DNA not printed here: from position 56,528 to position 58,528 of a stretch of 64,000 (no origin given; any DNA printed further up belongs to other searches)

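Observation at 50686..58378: Two paralogous cobalamin-dependent radical SAM enzymes bracket the phosphonate core genes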

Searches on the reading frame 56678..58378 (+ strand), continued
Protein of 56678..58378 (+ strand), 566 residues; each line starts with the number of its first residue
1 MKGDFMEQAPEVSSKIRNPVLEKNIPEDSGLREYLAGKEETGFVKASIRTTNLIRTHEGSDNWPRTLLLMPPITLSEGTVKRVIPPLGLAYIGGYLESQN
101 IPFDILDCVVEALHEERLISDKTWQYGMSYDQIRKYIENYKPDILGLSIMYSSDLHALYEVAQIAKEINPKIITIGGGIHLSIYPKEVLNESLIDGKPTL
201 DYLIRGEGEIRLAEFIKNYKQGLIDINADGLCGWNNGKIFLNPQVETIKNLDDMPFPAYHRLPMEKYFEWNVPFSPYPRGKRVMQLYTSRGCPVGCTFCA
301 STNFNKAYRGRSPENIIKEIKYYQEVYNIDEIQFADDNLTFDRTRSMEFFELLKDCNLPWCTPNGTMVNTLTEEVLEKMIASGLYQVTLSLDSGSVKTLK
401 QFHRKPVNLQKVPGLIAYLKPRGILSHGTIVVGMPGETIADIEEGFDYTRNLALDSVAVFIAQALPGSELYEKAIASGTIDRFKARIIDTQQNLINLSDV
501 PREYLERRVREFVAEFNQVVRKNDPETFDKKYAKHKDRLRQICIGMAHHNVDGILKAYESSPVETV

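Call 36: find_encoding_contigs(protein=P0033, flank=10000, max_places=1)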
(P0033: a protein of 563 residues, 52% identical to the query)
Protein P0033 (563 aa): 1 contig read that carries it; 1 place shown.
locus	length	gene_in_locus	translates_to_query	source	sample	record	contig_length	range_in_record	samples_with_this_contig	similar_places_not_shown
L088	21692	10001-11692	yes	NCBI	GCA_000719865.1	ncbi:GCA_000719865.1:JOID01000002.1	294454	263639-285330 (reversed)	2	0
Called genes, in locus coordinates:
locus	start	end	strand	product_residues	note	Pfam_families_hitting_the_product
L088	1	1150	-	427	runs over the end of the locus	PF07690:MFS_1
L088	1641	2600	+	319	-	PF00535:Glycos_transf_2, PF13641:Glyco_tranf_2_3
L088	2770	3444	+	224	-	PF01243:PNPOx_N, PF12766:Pyridox_oxase_2 (weak), PF10590:PNP_phzG_C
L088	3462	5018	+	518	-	PF00884:Sulfatase, PF01663:Phosphodiest (weak)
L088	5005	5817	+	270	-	PF00696:AA_kinase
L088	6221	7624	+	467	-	PF13714:PEP_mutase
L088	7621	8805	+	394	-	PF02776:TPP_enzyme_N (weak), PF02775:TPP_enzyme_C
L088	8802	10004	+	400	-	PF00266:Aminotran_5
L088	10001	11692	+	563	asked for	PF02310:B12-binding, PF04055:Radical_SAM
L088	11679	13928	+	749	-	PF13454:NAD_binding_9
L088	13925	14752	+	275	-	PF12804:NTP_transf_3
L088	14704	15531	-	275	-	PF02311:AraC_binding (weak), PF07883:Cupin_2 (weak), PF00165:HTH_AraC (faint), PF12833:HTH_18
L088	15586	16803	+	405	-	PF07690:MFS_1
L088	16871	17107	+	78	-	-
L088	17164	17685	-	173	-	PF02525:Flavodoxin_2, PF03358:FMN_red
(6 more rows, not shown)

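Call 43: search_protein_families(library=pfam, proteins=[L019:4666-6189:+, L019:6245-7057:+, L019:7005-7883:+, L019:8015-9991:+, L019:11689-12402:-, L019:12380-14137:-, L019:14134-15498:-, L019:15574-16812:+, L019:16823-18706:+, L019:518-1411:+], max_evalue=0.00001)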
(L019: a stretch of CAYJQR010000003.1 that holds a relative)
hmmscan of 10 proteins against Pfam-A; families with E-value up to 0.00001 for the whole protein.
L019:4666-6189:+ (507 aa): 1 family
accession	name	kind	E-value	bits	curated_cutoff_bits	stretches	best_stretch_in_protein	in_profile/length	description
PF03358.20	FMN_red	-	1.5e-12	47.7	24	1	82-186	14-125/152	NADPH-dependent FMN reductase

L019:6245-7057:+ (270 aa): 3 families
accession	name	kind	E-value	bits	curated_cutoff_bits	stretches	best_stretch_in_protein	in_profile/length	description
PF00132.30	Hexapep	-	9.1e-30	101.5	27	2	104-138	2-36/36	Bacterial transferase hexapeptide (six repeats)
PF13720.11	Acetyltransf_11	-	3e-22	79.3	24.5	1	175-254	1-82/82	Udp N-acetylglucosamine O-acyltransferase; Domain 2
PF25084.1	LbH_EIF2B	-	2.4e-10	40.8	54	1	88-166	12-87/105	EIF2B subunit epsilon LbH domain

L019:7005-7883:+ (292 aa): 2 families
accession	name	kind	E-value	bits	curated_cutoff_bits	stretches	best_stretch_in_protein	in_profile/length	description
PF05050.19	Methyltransf_21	-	1.9e-20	74.1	22.7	1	94-257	1-172/173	Methyltransferase FkbM domain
PF02475.24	TRM5-TYW2_MTfase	-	2.7e-06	27.9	28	1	71-144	19-92/164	TRM5/TYW2 methyltransferase domain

L019:8015-9991:+ (658 aa): 2 families
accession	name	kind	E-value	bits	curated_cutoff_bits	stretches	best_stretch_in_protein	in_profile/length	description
PF04055.27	Radical_SAM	-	9.2e-14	52.4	29.5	1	295-442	2-140/166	Radical SAM superfamily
PF02310.24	B12-binding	-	2.1e-06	28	32.1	0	140-226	41-120/121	B12 binding domain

L019:11689-12402:- (237 aa): 1 family
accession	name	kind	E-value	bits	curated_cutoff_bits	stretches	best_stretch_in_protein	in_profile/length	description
PF00535.33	Glycos_transf_2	-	2.9e-34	118.9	23.3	1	11-171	1-165/168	Glycosyl transferase family 2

L019:12380-14137:- (585 aa): 1 family
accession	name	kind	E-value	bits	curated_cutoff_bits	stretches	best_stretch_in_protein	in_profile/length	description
PF13231.12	PMT_2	-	4.1e-09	37.3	26.1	1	167-293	6-132/160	Dolichyl-phosphate-mannose-protein mannosyltransferase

L019:14134-15498:- (454 aa): 0 families

L019:15574-16812:+ (412 aa): 0 families

L019:16823-18706:+ (627 aa): 3 families
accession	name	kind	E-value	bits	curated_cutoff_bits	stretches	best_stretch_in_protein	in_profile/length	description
PF00733.27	Asn_synthase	-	3.6e-61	208.2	21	1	256-619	1-353/354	Asparagine synthase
PF13537.11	GATase_7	-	6.5e-47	159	25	1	64-183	1-123/123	Glutamine amidotransferase domain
PF13522.11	GATase_6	-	4.6e-41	140.3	27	1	58-177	10-130/130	Glutamine amidotransferase domain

L019:518-1411:+ (297 aa): 1 family
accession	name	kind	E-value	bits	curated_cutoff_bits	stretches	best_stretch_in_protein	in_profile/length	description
PF01066.26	CDP-OH_P_transf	-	6.6e-08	33.5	22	1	72-163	5-89/152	CDP-alcohol phosphatidyltransferase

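Call 44: search_protein_families(library=pfam, proteins=[L005:4902-5585:-, L005:5586-6260:-, L005:6482-8017:-, L005:8127-9224:+, L005:12097-12915:-, L005:13051-14127:+, L005:14178-16163:+, L005:16180-16974:+, L004:11722-12492:+, L004:13547-14677:+], max_evalue=0.00001)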
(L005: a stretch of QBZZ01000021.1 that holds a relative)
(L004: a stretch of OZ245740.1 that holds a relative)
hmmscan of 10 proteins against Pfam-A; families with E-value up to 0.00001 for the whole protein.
L005:4902-5585:- (227 aa): 1 family
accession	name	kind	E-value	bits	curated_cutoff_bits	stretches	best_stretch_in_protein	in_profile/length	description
PF00528.27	BPD_transp_1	-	1.1e-13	51.8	26.4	1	40-223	3-182/184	Binding-protein-dependent transport system inner membrane component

L005:5586-6260:- (224 aa): 1 family
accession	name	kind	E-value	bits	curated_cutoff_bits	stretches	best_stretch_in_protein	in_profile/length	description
PF00528.27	BPD_transp_1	-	8.3e-15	55.4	26.4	1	37-219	1-182/184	Binding-protein-dependent transport system inner membrane component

L005:6482-8017:- (511 aa): 1 family
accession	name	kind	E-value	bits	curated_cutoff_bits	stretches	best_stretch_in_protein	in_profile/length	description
PF18313.7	TLP1_add_C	-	1e-13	51.5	26.1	1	425-501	3-80/83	Thiolase-like protein type 1 additional C-terminal domain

L005:8127-9224:+ (365 aa): 7 families
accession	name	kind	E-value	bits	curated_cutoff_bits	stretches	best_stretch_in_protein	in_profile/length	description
PF13847.12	Methyltransf_31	-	4.4e-18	65.8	27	1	188-298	2-120/145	Methyltransferase domain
PF13489.12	Methyltransf_23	-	1.7e-14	54.3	27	1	188-295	21-124/164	Methyltransferase domain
PF21320.3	HTH_65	-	6.6e-13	49.1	24.1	1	43-111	5-73/75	Rv2258c-like winged HTH domain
PF08242.18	Methyltransf_12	-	2.8e-12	47.7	30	1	195-285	2-98/98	Methyltransferase domain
PF08241.18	Methyltransf_11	-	1e-11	45.7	21.2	1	195-286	2-94/95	Methyltransferase domain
PF13649.12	Methyltransf_25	-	2.1e-11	44.8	27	1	195-277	3-91/97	Methyltransferase domain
PF02390.23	Methyltransf_4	-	8.6e-06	25.8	24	0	191-246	3-60/173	Putative methyltransferase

L005:12097-12915:- (272 aa): 1 family
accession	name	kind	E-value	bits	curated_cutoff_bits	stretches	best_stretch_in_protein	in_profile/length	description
PF02679.21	ComA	-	4.3e-43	148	25.2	1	16-265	4-238/243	(2R)-phospho-3-sulfolactate synthase (ComA)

L005:13051-14127:+ (358 aa): 0 families

L005:14178-16163:+ (661 aa): 1 family
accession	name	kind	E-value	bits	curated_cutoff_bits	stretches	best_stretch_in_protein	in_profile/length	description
PF01970.21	TctA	-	3e-116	389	28.9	1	17-434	1-422/423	Tripartite tricarboxylate transporter TctA family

L005:16180-16974:+ (264 aa): 1 family
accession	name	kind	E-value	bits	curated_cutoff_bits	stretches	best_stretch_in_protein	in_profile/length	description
PF02679.21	ComA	-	1.3e-50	172.5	25.2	1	13-250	2-239/243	(2R)-phospho-3-sulfolactate synthase (ComA)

L004:11722-12492:+ (256 aa): 2 families
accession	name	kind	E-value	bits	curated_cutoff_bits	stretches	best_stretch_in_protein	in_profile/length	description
PF12804.13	NTP_transf_3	-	2.1e-15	57.7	27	1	11-162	1-146/160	MobA-like NTP transferase domain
PF00483.29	NTP_transferase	-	3.2e-09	37.2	21.2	1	11-130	2-127/245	Nucleotidyl transferase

L004:13547-14677:+ (376 aa): 0 families

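Call 46: list_cluster_members(proteins=[P0001, P0087, P0002, P0097, P0007, P0089])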
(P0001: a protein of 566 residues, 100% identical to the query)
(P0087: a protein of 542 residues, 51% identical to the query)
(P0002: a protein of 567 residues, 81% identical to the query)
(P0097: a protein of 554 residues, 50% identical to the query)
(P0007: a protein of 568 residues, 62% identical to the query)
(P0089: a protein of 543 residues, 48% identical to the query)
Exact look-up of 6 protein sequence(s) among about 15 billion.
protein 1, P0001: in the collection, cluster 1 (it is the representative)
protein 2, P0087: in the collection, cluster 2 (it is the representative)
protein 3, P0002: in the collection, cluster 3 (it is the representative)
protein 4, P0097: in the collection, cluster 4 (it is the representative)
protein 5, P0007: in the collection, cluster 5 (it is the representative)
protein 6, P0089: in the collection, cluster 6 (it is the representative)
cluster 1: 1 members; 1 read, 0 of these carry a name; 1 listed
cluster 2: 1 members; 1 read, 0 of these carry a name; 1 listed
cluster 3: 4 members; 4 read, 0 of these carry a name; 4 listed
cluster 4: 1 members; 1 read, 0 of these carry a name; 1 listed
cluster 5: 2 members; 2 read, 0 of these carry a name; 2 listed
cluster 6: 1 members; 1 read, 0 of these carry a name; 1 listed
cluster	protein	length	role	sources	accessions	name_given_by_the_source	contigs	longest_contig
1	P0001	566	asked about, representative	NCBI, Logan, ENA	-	-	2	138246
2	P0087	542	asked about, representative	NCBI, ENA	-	-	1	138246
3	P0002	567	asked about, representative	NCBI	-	-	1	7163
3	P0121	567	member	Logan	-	-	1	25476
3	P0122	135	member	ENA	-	-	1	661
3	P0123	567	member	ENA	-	-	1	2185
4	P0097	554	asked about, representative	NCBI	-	-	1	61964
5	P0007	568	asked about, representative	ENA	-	-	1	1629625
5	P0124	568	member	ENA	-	-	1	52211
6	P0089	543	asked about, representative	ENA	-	-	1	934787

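Call 47: find_encoding_contigs(protein=P0088, flank=10000, max_places=2)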
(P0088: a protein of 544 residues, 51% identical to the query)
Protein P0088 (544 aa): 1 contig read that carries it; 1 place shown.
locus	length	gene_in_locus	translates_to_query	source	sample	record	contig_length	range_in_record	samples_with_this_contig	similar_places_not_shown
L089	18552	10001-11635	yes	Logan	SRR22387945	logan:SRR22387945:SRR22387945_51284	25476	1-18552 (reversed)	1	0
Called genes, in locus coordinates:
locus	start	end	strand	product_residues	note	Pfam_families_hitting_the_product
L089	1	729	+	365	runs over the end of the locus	PF01041:DegT_DnrJ_EryC1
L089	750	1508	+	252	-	-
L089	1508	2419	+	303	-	PF01041:DegT_DnrJ_EryC1 (weak)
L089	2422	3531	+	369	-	PF02388:FemAB, PF04339:FemAB_like, PF13480:Acetyltransf_6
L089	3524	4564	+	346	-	PF03102:NeuB, PF08666:SAF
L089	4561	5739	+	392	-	PF02350:Epimerase_2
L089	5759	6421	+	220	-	PF13489:Methyltransf_23, PF03848:TehB (weak), PF13649:Methyltransf_25, PF13847:Methyltransf_31, PF08241:Methyltransf_11, PF08242:Methyltransf_12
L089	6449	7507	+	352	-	PF00571:CBS (weak), PF00483:NTP_transferase, PF12804:NTP_transf_3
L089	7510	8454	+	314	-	PF01408:GFO_IDH_MocA, PF22725:GFO_IDH_MocA_C3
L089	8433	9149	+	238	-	PF02348:CTP_transf_3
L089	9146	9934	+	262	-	PF00106:adh_short, PF01073:3Beta_HSD (weak), PF01370:Epimerase (weak), PF08659:KR (weak), PF13561:adh_short_C2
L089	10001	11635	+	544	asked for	PF02310:B12-binding, PF04055:Radical_SAM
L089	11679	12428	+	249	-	PF01066:CDP-OH_P_transf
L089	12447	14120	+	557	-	PF13714:PEP_mutase, PF12804:NTP_transf_3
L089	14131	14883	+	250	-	-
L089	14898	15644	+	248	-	PF00483:NTP_transferase, PF12804:NTP_transf_3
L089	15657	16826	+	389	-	PF02776:TPP_enzyme_N, PF02775:TPP_enzyme_C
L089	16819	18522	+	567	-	PF02310:B12-binding, PF04055:Radical_SAM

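Call 48: find_encoding_contigs(protein=P0007, flank=10000, max_places=1)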
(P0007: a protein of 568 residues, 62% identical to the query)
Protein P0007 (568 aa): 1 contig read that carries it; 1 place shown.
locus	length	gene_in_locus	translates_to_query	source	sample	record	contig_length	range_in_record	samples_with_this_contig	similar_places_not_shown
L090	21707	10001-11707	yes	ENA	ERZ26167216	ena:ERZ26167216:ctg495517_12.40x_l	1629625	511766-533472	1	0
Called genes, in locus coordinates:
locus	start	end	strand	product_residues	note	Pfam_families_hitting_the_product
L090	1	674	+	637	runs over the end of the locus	PF13727:CoA_binding_3, PF00106:adh_short (weak), PF01073:3Beta_HSD, PF01370:Epimerase, PF02719:Polysacc_synt_2, PF04321:RmlD_sub_bind, PF07993:NAD_binding_4 (faint), PF16363:GDP_Man_Dehyd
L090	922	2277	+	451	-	PF04932:Wzy_C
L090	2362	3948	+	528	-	-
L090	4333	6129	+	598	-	PF27859:LIC12162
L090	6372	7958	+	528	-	PF13714:PEP_mutase, PF12804:NTP_transf_3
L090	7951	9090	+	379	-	PF02776:TPP_enzyme_N (weak), PF02775:TPP_enzyme_C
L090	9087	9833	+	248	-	PF00483:NTP_transferase (weak), PF12804:NTP_transf_3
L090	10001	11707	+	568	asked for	PF02310:B12-binding, PF04055:Radical_SAM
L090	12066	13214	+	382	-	PF00266:Aminotran_5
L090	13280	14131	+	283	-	PF01066:CDP-OH_P_transf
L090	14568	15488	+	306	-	PF03102:NeuB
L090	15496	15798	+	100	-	-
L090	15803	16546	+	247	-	PF13489:Methyltransf_23, PF07021:MetW, PF13847:Methyltransf_31, PF08241:Methyltransf_11, PF08242:Methyltransf_12, PF13649:Methyltransf_25, PF20922:Anamorsin_N (faint)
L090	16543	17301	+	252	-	PF02348:CTP_transf_3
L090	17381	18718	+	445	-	PF00202:Aminotran_3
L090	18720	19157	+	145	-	PF00903:Glyoxalase, PF12681:Glyoxalase_2 (faint), PF13468:Glyoxalase_3 (weak), PF13669:Glyoxalase_4, PF22677:Ble-like_N (weak)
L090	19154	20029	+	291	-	PF01261:AP_endonuc_2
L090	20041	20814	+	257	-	PF00106:adh_short, PF08659:KR (weak), PF23441:SDR (weak), PF13561:adh_short_C2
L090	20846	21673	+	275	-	PF00106:adh_short, PF08659:KR (faint), PF13561:adh_short_C2, PF00106:adh_short (weak), PF13561:adh_short_C2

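Call 58: predict_structure(alignment_id=A1)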
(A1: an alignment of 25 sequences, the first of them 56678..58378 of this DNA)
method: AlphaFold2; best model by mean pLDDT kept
length: 566 residues; sequences in the alignment: 25
mean_pLDDT: 87.4   pTM: 0.87
mean pLDDT of the five models: 87.4, 85.0, 83.8, 82.7, 81.7
residues with pLDDT >= 90: 304; 70-90: 216; 50-70: 28; < 50: 18
segments of 3 or more residues with pLDDT < 50: 1-8, 300-304, 563-566
pLDDT, mean of each block of 10 residues (from residue 1): 41 76 85 86 77 93 97 89 87 97 97 92 92 98 94 89 97 94 92 92 94 97 96 93 89 93 92 72 88 58 62 96 96 87 94 96 86 95 94 82 80 95 93 90 94 91 81 86 77 80 91 92 90 84 83 84 49
secondary structure, 60 per line:
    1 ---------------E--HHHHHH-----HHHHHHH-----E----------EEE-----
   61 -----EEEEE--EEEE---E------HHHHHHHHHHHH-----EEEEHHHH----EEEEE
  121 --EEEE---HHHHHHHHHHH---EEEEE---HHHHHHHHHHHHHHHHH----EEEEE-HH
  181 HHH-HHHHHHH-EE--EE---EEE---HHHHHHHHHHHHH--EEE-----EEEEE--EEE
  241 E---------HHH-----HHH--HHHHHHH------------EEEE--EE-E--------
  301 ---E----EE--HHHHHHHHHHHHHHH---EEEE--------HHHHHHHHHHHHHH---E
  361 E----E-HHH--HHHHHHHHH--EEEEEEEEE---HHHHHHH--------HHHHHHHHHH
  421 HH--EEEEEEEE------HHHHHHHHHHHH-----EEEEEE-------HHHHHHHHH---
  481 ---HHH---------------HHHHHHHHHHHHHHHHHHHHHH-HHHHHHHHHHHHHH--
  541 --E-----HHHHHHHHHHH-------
elements in order: H19-24 H30-36 E53-55 E66-70 E73-76 H87-98 E104-107 H108-111 E116-120 E123-126 H130-140 E144-148 H152-168 E173-177 H179-183 H185-191 E202-204 H208-220 E223-225 E231-235 E238-241 H264-270 E283-286 H313-327 E331-334 H343-356 H373-381 E384-392 H396-402 H411-422 E425-432 H439-450 E456-461 H469-477 H502-523 H525-538 H549-559
